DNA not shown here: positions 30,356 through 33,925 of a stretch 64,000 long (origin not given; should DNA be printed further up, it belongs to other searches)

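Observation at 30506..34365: Lamin-tail-domain protein + 1089-aa helicase with a C-terminal nuclease-like motif: candidate two-gene defence module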

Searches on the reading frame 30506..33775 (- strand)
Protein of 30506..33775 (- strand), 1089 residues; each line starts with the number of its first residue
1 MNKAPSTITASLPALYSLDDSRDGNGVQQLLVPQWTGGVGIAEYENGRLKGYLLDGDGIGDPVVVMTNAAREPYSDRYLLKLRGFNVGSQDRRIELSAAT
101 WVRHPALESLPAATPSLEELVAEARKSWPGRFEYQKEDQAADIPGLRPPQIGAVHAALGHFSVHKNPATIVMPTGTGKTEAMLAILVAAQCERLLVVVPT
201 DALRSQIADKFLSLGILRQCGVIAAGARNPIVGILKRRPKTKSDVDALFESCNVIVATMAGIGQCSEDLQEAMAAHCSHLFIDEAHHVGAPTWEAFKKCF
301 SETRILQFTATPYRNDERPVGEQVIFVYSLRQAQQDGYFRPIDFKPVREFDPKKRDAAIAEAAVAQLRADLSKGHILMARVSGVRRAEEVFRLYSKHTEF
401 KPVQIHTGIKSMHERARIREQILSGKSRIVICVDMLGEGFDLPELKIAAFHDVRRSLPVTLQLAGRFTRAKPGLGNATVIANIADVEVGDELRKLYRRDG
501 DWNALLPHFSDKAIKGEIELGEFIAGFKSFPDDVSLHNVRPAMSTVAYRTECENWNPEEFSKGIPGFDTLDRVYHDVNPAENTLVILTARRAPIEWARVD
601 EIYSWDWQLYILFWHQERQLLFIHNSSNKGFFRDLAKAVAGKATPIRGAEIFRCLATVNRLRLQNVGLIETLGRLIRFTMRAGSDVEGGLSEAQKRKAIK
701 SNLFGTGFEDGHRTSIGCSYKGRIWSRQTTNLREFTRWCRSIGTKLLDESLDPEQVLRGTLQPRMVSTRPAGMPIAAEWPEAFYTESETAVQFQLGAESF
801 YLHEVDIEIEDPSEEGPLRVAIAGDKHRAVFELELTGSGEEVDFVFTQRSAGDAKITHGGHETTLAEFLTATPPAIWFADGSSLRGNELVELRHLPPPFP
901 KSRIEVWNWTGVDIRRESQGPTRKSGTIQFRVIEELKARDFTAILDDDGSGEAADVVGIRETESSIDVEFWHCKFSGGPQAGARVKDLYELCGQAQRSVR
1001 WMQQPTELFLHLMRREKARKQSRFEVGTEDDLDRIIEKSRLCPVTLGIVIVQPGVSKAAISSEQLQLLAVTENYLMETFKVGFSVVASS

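Call 3: search_protein_families(library=pfam, proteins=[window:30506-33775:-], max_evalue=0.01)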
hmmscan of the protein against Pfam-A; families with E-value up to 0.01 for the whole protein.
window:30506-33775:- (1089 aa): 5 families
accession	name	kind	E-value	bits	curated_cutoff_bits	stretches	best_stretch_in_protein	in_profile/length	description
PF04851.21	ResIII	-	4.8e-23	82.3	22.5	1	146-314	4-164/164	Type III restriction enzyme, res subunit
PF00270.35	DEAD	-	4.7e-14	52.9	26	1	150-315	4-163/167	DEAD/DEAH box helicase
PF00271.37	Helicase_C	-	2.8e-07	31.2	23.5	1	381-470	22-109/110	Helicase conserved C-terminal domain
PF18766.7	SWI2_SNF2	-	8.1e-07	29.4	26.7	1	150-348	2-194/221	SWI2/SNF2 ATPase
PF02776.23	TPP_enzyme_N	-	0.0082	16.3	26.8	0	152-202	50-100/119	Thiamine pyrophosphate enzyme, N-terminal TPP binding domain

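Call 4: search_protein_families(library=padloc, proteins=[window:30506-33775:-], max_evalue=0.01)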
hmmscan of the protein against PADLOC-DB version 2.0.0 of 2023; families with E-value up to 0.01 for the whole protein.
window:30506-33775:- (1089 aa): 21 families
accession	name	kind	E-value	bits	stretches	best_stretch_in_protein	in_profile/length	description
PDLC02707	PbeA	-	1.6e-13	48.2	1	156-321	259-422/672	PbeA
PDLC02704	PbeA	-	2.2e-08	31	1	157-338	262-451/682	PbeA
PDLC02870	DpdF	-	4.7e-07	26.7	1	169-470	32-320/534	DpdF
PDLC02706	PbeA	-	4.2e-06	23.6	1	170-315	290-434/722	PbeA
PDLC01770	Cas3g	-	7.6e-06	22.7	0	354-443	231-317/733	-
PDLC01439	typeIV_DinG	-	9.3e-06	22.6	1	147-210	17-78/575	CAS-IV-A; associated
PDLC03659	mREase_IV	-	1.4e-05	21.2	0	358-473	441-556/945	Type IV methyl-directed restriction enzyme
PDLC03658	mREase_IV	-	3e-05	19.9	1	268-484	327-559/953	Type IV methyl-directed restriction enzyme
PDLC01769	Cas3g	-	4.4e-05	20.3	0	275-421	181-316/836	-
PDLC03047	REase_I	-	6.3e-05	18.9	0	425-474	658-707/1107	Type I restriction enzyme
PDLC02864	DpdF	-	8.2e-05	19.6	1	164-469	36-327/610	DpdF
PDLC02857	DpdF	-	0.00017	17.8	1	168-301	197-333/911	DpdF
PDLC03597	REase_MTase_IIG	-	0.00037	16.1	0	145-209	167-235/1646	Type IIG restriction enzyme-methyltransferase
PDLC01252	Cas3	-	0.00061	17.3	1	170-295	4-131/324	CAS-I; effector_G3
PDLC05077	PDC-S71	-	0.00085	16.2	1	930-1009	413-487/589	-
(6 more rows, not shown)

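Call 5: search_protein_families(library=ncbifam, proteins=[window:30506-33775:-], max_evalue=0.01)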
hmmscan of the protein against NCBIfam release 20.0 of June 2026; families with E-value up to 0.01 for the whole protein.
window:30506-33775:- (1089 aa): 12 families
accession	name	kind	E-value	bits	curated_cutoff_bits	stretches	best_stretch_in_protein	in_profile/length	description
NF053632.1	heli_RadD_YejH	equivalog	1.8e-15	56.3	720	1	146-316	3-155/573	DNA repair helicase RadD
TIGR04095.1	dnd_restrict_1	equivalog_domain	4.9e-10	39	600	2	168-346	27-209/451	DNA phosphorothioation system restriction enzyme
NF003673.1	PRK05298.1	equivalog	9.1e-07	27.6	743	1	365-453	434-520/653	excinuclease ABC subunit UvrB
NF008521.0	PRK11448.1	equivalog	2.5e-06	25.8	729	1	138-212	407-484/1123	type I restriction-modification system endonuclease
TIGR00631.1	uvrb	equivalog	5.3e-06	24.9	750.1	1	367-469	436-541/658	excinuclease ABC subunit UvrB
TIGR02621.3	cas3_GSU0051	exception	1.9e-05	23.7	400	0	280-425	181-323/854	type I-G CRISPR-associated helicase/endonuclease Cas3g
NF046051.1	restrict_EcoAI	equivalog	3.8e-05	22.3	550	1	147-342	159-346/768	EcoAI/FtnUII family type I restriction enzme subunit R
TIGR01054.1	rgy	equivalog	0.00016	19.4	471.7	1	168-223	98-155/1172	reverse gyrase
NF041063.1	DpdF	equivalog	0.00039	19.1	550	1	150-213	145-208/813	protein DpdF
TIGR00348.1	hsdR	subfamily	0.00045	18.9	284.55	0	174-357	276-463/674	HsdR family type I site-specific deoxyribonuclease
NF045503.1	repair_heli_XPB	equivalog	0.00092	17.9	610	1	132-204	170-242/548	DNA repair helicase XPB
NF010337.0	PRK13766.1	equivalog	0.0012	17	610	1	164-317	29-178/781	Hef nuclease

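Call 6: search_solved_structures(query=window:30506-33775:-, max_evalue=0.1)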
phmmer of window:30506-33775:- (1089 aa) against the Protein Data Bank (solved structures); distinct sequences matched with E-value up to 0.1: 39.
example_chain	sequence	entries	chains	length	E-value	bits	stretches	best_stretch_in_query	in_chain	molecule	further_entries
6jde_B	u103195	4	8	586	8.6e-12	46.9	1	146-479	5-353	Putative DNA repair helicase RadD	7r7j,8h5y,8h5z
7clg_A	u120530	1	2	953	2.8e-06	28.7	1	268-483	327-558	Putative helicase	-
6p66_A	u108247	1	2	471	6.9e-05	24.1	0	346-479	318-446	DNA repair protein RAD25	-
2fwr_A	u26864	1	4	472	7e-05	24.1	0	346-479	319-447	DNA repair protein RAD25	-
6p4f_A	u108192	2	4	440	0.00074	20.7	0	168-211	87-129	DNA-dependent ATPase XPBII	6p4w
5tnu_A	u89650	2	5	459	0.00088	20.4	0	168-211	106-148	DNA-dependent ATPase XPBII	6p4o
6o8h_A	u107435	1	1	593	0.006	17.7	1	378-455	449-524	UvrABC system protein B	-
5sup_A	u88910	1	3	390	0.0062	17.6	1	363-475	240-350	ATP-dependent RNA helicase SUB2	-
7apx_F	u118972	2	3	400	0.0065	17.5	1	363-475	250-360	ATP-dependent RNA helicase SUB2 | EM14S01-3B_G0007820.mRNA.1.CDS.1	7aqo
1fuk_A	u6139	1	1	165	0.0071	17.4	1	386-496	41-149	EUKARYOTIC INITIATION FACTOR 4A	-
6o8e_A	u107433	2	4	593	0.0074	17.4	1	378-455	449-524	UvrABC system protein B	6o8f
6o8g_A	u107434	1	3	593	0.0074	17.4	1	378-455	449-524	UvrABC system protein B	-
8u8d_D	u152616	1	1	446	0.008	17.3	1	363-475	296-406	RNA helicase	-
5suq_A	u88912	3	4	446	0.008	17.2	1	363-475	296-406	ATP-dependent RNA helicase SUB2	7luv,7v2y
1d9z_A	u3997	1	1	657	0.008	17.2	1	379-455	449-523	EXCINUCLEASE UVRABC COMPONENT UVRB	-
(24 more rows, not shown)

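Call 8: find_homologous_proteins(query=window:30506-33775:-, max_evalue=1e-10)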
Query window:30506-33775:- (1089 aa): 5135 proteins with E <= 1e-10 among 8000 candidates; the best 120 are listed.
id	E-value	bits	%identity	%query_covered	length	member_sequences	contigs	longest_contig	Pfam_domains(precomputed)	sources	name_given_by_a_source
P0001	0.0e+0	2332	92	100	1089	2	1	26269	PF00270.36,PF18766.8,PF00271.38,PF04851.22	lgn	-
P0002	0.0e+0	1904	75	99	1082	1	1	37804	PF00270.36,PF18766.8,PF00271.38,PF04851.22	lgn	-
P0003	0.0e+0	1528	62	98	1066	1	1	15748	PF00270.36,PF18766.8,PF00271.38,PF04851.22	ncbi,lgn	-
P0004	0.0e+0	1526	60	99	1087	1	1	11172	PF00270.36,PF18766.8,PF00271.38,PF04851.22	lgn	-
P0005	0.0e+0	1521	60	99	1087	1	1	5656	PF00270.36,PF18766.8,PF00271.38,PF04851.22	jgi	jgi:superfamily II DNA or RNA helicase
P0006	0.0e+0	1499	60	99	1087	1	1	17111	PF00270.36,PF18766.8,PF00271.38,PF04851.22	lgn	-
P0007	0.0e+0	1494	59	99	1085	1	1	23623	PF00270.36,PF18766.8,PF00271.38,PF04851.22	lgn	-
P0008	0.0e+0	1466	60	98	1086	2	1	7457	PF00270.36,PF18766.8,PF00271.38,PF04851.22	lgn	-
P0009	0.0e+0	1457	58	100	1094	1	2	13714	PF00270.36,PF18766.8,PF00271.38,PF04851.22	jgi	-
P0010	0.0e+0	1448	58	99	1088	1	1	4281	PF00270.36,PF18766.8,PF00271.38,PF04851.22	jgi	jgi:superfamily II DNA or RNA helicase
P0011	0.0e+0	1446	58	99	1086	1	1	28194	PF00270.36,PF18766.8,PF00271.38,PF04851.22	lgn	-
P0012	0.0e+0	1440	67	83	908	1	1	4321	PF00270.36,PF18766.8,PF00271.38,PF04851.22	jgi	jgi:hypothetical protein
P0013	0.0e+0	1421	57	100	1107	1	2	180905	PF00270.36,PF00271.38,PF04851.22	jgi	jgi:superfamily II DNA or RNA helicase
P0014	0.0e+0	1418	57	100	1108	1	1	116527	PF00270.36,PF00271.38,PF04851.22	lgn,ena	-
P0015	0.0e+0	1414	57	100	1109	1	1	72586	PF00270.36,PF00271.38,PF04851.22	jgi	jgi:superfamily II DNA or RNA helicase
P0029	0.0e+0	1387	55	99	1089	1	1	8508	PF00270.36,PF00271.38,PF04851.22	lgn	-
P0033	0.0e+0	1378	56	99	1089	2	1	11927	PF00270.36,PF18766.8,PF00271.38,PF04851.22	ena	-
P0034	0.0e+0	1377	55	99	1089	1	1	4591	PF00270.36,PF00271.38,PF04851.22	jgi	jgi:superfamily II DNA or RNA helicase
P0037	0.0e+0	1376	56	99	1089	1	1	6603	PF00270.36,PF18766.8,PF00271.38,PF04851.22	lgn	-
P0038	0.0e+0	1376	55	99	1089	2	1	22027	PF00270.36,PF18766.8,PF00271.38,PF04851.22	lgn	-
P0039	0.0e+0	1374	55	99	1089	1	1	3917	PF00270.36,PF00271.38,PF04851.22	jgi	jgi:superfamily II DNA or RNA helicase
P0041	0.0e+0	1372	55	99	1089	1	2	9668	PF00270.36,PF00271.38,PF04851.22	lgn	-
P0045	0.0e+0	1369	55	99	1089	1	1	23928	PF00270.36,PF00271.38,PF04851.22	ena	-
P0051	0.0e+0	1364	55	99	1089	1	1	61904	PF00270.36,PF00271.38,PF04851.22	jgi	jgi:superfamily II DNA or RNA helicase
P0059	0.0e+0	1352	55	99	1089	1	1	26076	PF00270.36,PF00271.38,PF04851.22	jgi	jgi:superfamily II DNA or RNA helicase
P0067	0.0e+0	1337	55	99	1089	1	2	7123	PF00270.36,PF00271.38,PF04851.22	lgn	-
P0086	0.0e+0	1302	54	99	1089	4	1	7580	PF00270.36,PF00271.38,PF04851.22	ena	-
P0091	0.0e+0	1293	52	99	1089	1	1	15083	PF00270.36,PF00271.38,PF04851.22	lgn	-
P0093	0.0e+0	1291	53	99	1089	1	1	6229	PF00270.36,PF18766.8,PF00271.38,PF04851.22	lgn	-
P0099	0.0e+0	1277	53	99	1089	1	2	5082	PF00270.36,PF18766.8,PF00271.38,PF04851.22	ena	-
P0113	0.0e+0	1259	51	99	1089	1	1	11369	PF00270.36,PF18766.8,PF00271.38,PF04851.22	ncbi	-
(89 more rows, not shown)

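Call 9: find_related_loci(query=window:30506-33775:-, collection=genome_contigs, flank=6000)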
Query window:30506-33775:- (1089 aa) in genome_contigs; peptide patterns used: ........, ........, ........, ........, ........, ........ (x = any residue, [..] = any of these).
12 stretches matched a pattern, but none encodes a relative of the query by tblastn (E <= 1e-3).

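Call 11: find_related_loci(query=A1, collection=genome_contigs, flank=6000)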
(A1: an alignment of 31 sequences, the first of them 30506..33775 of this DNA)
Query A1 (1089 aa) in genome_contigs; peptide patterns used: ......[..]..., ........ (x = any residue, [..] = any of these).
600 stretches matched a pattern (row limit reached: there are more); 570 encode a relative of the query (tblastn E <= 1e-3); the best 80 are kept; 80 distinct loci.
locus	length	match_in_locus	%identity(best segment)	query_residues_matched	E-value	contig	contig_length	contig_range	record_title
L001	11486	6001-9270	56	8-1089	0e+0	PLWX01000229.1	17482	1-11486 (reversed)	MAG: Acidobacteriaceae bacterium isolate palsa_359 73.20120700_P3D.64_contig_66101, whole genome shotgun sequence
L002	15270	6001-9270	56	8-1088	0e+0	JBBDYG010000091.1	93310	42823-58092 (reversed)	MAG: Pirellulales bacterium isolate LejiaD_59_32 Lejia_D_475_length_93310_cov_21, whole genome shotgun sequence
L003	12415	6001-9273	55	6-1088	0e+0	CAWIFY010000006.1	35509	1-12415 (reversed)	MAG: Terriglobia bacterium isolate MFD09603.bin.2.223 genome assembly, contig: contig_16848, whole genome shotgun sequen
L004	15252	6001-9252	50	12-1088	0e+0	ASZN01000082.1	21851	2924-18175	Candidatus Poribacteria bacterium WGA-3G POR3G_contig_82.83_C, whole genome shotgun sequence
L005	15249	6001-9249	49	7-1088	0e+0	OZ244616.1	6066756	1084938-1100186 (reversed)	MAG: Candidatus Poribacteria bacterium isolate e5250d40-67f0-410b-965f-0d198546f1b0 genome assembly, chromosome: 1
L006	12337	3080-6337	49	12-1088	0e+0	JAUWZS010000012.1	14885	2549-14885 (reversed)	MAG: Candidatus Aenigmatarchaeota archaeon isolate CSMAG_2742 CSMAG_2742_k141_2908_length_14885_cov_33.6479, whole genom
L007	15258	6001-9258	50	12-1088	0e+0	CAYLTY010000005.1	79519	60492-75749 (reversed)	MAG TPA_asm: uncultured Planctomycetaceae bacterium isolate SRP302895_co1_474 genome assembly, contig: NODE_570_length_7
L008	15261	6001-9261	50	11-1088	0e+0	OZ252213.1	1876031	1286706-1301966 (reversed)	MAG: Thermodesulfobacteriota bacterium isolate fe9b5591-7b88-4e57-ab13-ddad5861585a genome assembly, chromosome: 1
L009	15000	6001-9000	51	96-1089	0e+0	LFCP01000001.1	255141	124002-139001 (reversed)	MAG: Parcubacteria bacterium C7867-006 C7867_00050, whole genome shotgun sequence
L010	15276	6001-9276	50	11-1089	0e+0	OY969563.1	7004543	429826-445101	MAG: Candidatus Acidoferrales bacterium isolate MFD05580.bin.1.43 genome assembly, chromosome: 1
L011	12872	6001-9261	48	11-1088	0e+0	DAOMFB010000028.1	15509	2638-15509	MAG TPA_asm: Thermoanaerobaculia bacterium isolate AMR_MDS_5013 NODE_309_length_15509_cov_7.125922, whole genome shotgun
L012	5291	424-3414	49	95-1089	0e+0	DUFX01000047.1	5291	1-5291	MAG TPA_asm: Candidatus Woesearchaeota archaeon isolate UBA10192 contig_43406, whole genome shotgun sequence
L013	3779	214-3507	47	7-1089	0e+0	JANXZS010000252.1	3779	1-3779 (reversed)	MAG: Acidobacteriaceae bacterium isolate GL140_4_metabat_397 GL140_4_k141_2837182, whole genome shotgun sequence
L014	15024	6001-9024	49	94-1086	0e+0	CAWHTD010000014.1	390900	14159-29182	MAG: Vicinamibacteria bacterium isolate MFD09212.bin.1.140 genome assembly, contig: contig_50977, whole genome shotgun s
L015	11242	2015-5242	44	11-1088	0e+0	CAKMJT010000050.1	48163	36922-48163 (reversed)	uncultured Proteiniphilum sp. isolate OKU4 genome assembly, contig: MEGAHIT_co_assembly_000000018584, whole genome shotg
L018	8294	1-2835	54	159-1089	0e+0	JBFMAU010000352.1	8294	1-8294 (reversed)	MAG: Acidobacteriota bacterium isolate MAG146 MAG146_352, whole genome shotgun sequence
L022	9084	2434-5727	46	7-1089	0e+0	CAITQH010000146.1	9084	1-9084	MAG: uncultured beta proteobacterium isolate Umea1p3_bin-566 genome assembly, contig: bin-566:146/536, whole genome shot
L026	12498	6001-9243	42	11-1089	0e+0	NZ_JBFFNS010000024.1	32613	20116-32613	MAG: Sulfurimonas sp. isolate Mix_mud18.2022.04.8 k141_1671930_length_32613_cov_75.0000, whole genome shotgun sequence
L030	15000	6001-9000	43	95-1089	0e+0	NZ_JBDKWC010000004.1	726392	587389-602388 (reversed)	Flavobacterium olei strain JCM 31673 NODE_4_length_726392_cov_209.155309, whole genome shotgun sequence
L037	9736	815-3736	45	126-1089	0e+0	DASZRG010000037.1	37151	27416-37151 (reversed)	MAG TPA_asm: Patescibacteria group bacterium isolate SMAG_U6018 k141_505921, whole genome shotgun sequence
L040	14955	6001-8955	43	112-1089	0e+0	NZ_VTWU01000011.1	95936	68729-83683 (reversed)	Hymenobacter busanensis strain MA3 NODE_11_length_95936_cov_245.878464, whole genome shotgun sequence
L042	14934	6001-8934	44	127-1089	0e+0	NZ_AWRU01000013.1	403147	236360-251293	Pedobacter sp. V48 Contig_20, whole genome shotgun sequence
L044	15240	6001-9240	40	11-1089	0e+0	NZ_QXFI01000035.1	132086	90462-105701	Flagellimonas pelagia strain 72 247, whole genome shotgun sequence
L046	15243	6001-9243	41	7-1088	0e+0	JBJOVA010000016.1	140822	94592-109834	Chitinophagaceae bacterium LWZ2-11 16, whole genome shotgun sequence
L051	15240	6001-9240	46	12-1089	0e+0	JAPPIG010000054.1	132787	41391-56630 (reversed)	MAG: Candidatus Poribacteria bacterium isolate RHO2_bin_17 NODE_199_length_132787_cov_136.179226, whole genome shotgun s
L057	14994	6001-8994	42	96-1088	0e+0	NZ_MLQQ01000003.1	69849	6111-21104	Anaerobacillus arseniciselenatis strain DSM 15340 Ga0137926_103, whole genome shotgun sequence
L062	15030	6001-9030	42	86-1088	0e+0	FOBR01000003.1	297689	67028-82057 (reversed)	bacterium A37T11 genome assembly, contig: Ga0116937_103, whole genome shotgun sequence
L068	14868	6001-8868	43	145-1088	0e+0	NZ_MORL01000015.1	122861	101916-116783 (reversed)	Arsenicibacter rosenii strain SM-1 scaffold15, whole genome shotgun sequence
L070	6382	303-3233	43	126-1089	0e+0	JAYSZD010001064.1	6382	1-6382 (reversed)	MAG: Hymenobacter sp. isolate GFS_13525 GFS_13525_1063, whole genome shotgun sequence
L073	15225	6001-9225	42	12-1089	0e+0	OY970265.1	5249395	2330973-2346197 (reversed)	MAG: uncultured Acidobacteriota bacterium isolate MFD01476.bin.1.56 genome assembly, chromosome: 1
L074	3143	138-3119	42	99-1089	0e+0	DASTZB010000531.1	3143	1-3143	MAG TPA_asm: Chitinophagaceae bacterium isolate SMAG_U2457 k141_1516257, whole genome shotgun sequence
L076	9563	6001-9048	38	78-1088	0e+0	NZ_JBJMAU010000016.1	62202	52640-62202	Anaerobacillus sp. MEB173 MEB173_assembly_contig_16, whole genome shotgun sequence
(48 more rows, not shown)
